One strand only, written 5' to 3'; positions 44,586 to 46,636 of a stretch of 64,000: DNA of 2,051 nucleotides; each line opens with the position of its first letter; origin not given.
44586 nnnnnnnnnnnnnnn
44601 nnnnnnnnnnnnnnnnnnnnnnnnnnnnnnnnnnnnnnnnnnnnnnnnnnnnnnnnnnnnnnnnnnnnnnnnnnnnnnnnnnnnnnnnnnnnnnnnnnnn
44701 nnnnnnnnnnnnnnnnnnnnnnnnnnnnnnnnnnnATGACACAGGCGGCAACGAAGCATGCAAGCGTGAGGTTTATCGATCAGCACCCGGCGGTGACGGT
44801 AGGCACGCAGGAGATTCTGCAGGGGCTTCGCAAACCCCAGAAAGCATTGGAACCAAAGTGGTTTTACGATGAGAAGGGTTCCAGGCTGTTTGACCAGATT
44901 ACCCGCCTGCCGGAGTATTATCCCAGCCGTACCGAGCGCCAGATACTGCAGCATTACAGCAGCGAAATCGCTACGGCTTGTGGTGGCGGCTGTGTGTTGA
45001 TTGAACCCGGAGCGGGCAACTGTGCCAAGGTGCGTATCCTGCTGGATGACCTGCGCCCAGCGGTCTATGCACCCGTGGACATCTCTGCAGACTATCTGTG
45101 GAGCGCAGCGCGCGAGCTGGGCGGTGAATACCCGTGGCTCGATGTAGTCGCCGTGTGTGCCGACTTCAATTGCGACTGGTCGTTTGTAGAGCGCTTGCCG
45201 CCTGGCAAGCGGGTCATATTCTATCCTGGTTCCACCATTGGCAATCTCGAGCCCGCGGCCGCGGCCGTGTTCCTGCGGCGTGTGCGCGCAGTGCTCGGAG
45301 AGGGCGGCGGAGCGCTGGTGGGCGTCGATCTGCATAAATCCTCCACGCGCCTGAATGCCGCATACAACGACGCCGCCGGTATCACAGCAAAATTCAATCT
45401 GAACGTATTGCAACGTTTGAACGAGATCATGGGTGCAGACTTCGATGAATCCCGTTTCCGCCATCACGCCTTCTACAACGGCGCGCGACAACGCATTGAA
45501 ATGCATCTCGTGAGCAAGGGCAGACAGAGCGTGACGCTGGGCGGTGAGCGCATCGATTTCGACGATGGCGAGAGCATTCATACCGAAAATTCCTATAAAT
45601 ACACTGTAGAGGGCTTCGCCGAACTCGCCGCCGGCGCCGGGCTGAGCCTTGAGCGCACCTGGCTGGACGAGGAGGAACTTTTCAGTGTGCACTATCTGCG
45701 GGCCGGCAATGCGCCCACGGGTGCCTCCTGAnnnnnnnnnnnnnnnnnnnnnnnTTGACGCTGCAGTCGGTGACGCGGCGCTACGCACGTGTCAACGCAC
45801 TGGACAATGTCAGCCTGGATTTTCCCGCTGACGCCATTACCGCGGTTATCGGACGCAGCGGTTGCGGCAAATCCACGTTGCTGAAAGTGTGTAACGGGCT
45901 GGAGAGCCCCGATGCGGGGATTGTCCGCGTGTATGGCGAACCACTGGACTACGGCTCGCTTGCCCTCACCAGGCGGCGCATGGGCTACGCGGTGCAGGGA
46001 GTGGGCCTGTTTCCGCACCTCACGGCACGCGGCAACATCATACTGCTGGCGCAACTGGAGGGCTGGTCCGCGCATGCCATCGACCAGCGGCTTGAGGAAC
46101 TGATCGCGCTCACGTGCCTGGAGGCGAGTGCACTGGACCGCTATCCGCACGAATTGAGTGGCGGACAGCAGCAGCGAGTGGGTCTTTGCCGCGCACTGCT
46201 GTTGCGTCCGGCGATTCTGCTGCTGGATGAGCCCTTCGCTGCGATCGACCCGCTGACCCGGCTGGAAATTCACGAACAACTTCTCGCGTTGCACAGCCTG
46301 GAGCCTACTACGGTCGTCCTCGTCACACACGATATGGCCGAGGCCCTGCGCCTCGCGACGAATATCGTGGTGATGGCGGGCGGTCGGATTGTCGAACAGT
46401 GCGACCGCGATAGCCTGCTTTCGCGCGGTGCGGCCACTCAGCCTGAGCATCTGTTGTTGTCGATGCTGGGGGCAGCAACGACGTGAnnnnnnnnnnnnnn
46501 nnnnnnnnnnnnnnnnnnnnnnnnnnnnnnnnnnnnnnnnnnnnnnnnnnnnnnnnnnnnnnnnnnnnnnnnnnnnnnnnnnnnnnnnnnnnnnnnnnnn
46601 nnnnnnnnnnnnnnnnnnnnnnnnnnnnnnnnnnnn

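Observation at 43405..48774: Five-gene coupled operon joining ergothioneine synthesis to a betaine-type ABC transporter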

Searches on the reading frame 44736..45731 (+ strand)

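Call 3: search_protein_families(library=pfam, proteins=[window:44736-45731:+])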
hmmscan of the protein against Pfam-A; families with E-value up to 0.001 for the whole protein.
window:44736-45731:+ (331 aa): 1 family
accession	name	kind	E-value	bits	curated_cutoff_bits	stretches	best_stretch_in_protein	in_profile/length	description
PF10017.15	Methyltransf_33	-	1.9e-109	365.9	23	1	25-322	3-303/304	Histidine-specific methyltransferase, SAM-dependent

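Call 4: search_protein_families(library=ncbifam, proteins=[window:44736-45731:+])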
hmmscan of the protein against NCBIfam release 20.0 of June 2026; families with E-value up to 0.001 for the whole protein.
window:44736-45731:+ (331 aa): 2 families
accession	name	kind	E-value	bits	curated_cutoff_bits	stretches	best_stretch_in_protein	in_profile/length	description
TIGR03438.1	egtD_ergothio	equivalog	1.1e-118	395.9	290.9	1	25-320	4-300/301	L-histidine N(alpha)-methyltransferase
TIGR03439.1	methyl_EasF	subfamily_domain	5.8e-51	173.3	205.55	1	25-319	15-320/321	EasF family methyltransferase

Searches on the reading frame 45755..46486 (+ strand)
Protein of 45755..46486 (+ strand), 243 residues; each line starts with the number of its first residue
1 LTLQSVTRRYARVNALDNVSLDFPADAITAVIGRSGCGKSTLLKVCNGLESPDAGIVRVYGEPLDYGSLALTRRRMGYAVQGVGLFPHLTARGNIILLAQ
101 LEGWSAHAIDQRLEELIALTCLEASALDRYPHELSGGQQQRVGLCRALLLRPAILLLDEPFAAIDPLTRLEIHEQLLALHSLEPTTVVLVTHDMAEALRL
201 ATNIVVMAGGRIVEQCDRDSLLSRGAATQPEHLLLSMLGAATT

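Call 3: search_protein_families(library=pfam, proteins=[window:45755-46486:+])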
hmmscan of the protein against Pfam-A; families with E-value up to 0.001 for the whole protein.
window:45755-46486:+ (243 aa): 2 families
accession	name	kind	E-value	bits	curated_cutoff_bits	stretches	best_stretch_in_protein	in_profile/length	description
PF00005.33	ABC_tran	-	1.3e-33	117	25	1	16-162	1-137/137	ABC transporter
PF13304.12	AAA_21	-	2.2e-08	35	27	1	128-194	232-300/304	AAA domain, putative AbiEii toxin, Type IV TA system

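Call 4: search_protein_families(library=ncbifam, proteins=[window:45755-46486:+])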
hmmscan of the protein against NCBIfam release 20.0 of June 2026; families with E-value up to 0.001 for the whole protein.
window:45755-46486:+ (243 aa): 186 families (the best 25 are shown)
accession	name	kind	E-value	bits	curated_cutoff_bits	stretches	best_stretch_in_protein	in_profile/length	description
TIGR01186.1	proV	subfamily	5.6e-54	183.6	326.6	1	15-224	8-220/363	betaine/proline/choline family ABC transporter ATP-binding protein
TIGR00968.1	3a0106s01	subfamily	8e-54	182.7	342.75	1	3-228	3-224/237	sulfate ABC transporter ATP-binding protein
TIGR03265.1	PhnT2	equivalog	1.2e-50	172.7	457.7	1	2-214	6-215/353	putative 2-aminoethylphosphonate ABC transporter ATP-binding protein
NF008105.0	PRK10851.1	equivalog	4.1e-46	157.3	502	1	3-223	5-225/362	sulfate/thiosulfate ABC transporter ATP-binding protein CysA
TIGR03258.1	PhnT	equivalog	8.2e-45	153.4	499.15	1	3-224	11-230/359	2-aminoethylphosphonate ABC transport system ATP-binding subunit PhnT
TIGR02142.1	modC_ABC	equivalog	3.7e-44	151.4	285.05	1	18-225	15-223/353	molybdenum ABC transporter ATP-binding protein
TIGR01187.1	potA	subfamily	4.5e-44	150.9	355.6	1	32-219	2-186/325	polyamine ABC transporter ATP-binding protein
NF006987.0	PRK09452.1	equivalog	5.8e-44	150.3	482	1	2-214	19-228/378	spermidine/putrescine ABC transporter ATP-binding protein PotA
TIGR03415.1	ABC_choXWV_ATP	equivalog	3.2e-43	148.2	483.75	1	4-218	28-249/382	choline ABC transporter ATP-binding protein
TIGR04521.1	ECF_ATPase_2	equivalog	1.1e-42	146.1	330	1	12-230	17-241/279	energy-coupling factor transporter ATPase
NF040933.2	ABC_arch_GlcV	equivalog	5.4e-42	143.9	450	1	5-220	7-228/357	glucose ABC transporter ATP-binding protein GlcV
NF008513.0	PRK11432.1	equivalog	9.8e-42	143.1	496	1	2-225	8-228/351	ferric ABC transporter ATP-binding protein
NF008653.0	PRK11650.1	subfamily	1.2e-41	143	432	1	2-215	5-215/357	sn-glycerol-3-phosphate ABC transporter ATP-binding protein UgpC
NF043075.1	MMSYN1_0197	equivalog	4.2e-41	141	550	1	2-213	4-212/341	spermidine/putrescine ABC transporter ATP-binding protein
NF008355.0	PRK11144.1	equivalog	7.2e-41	140.3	434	1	18-214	16-209/353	molybdenum ABC transporter ATP-binding protein ModC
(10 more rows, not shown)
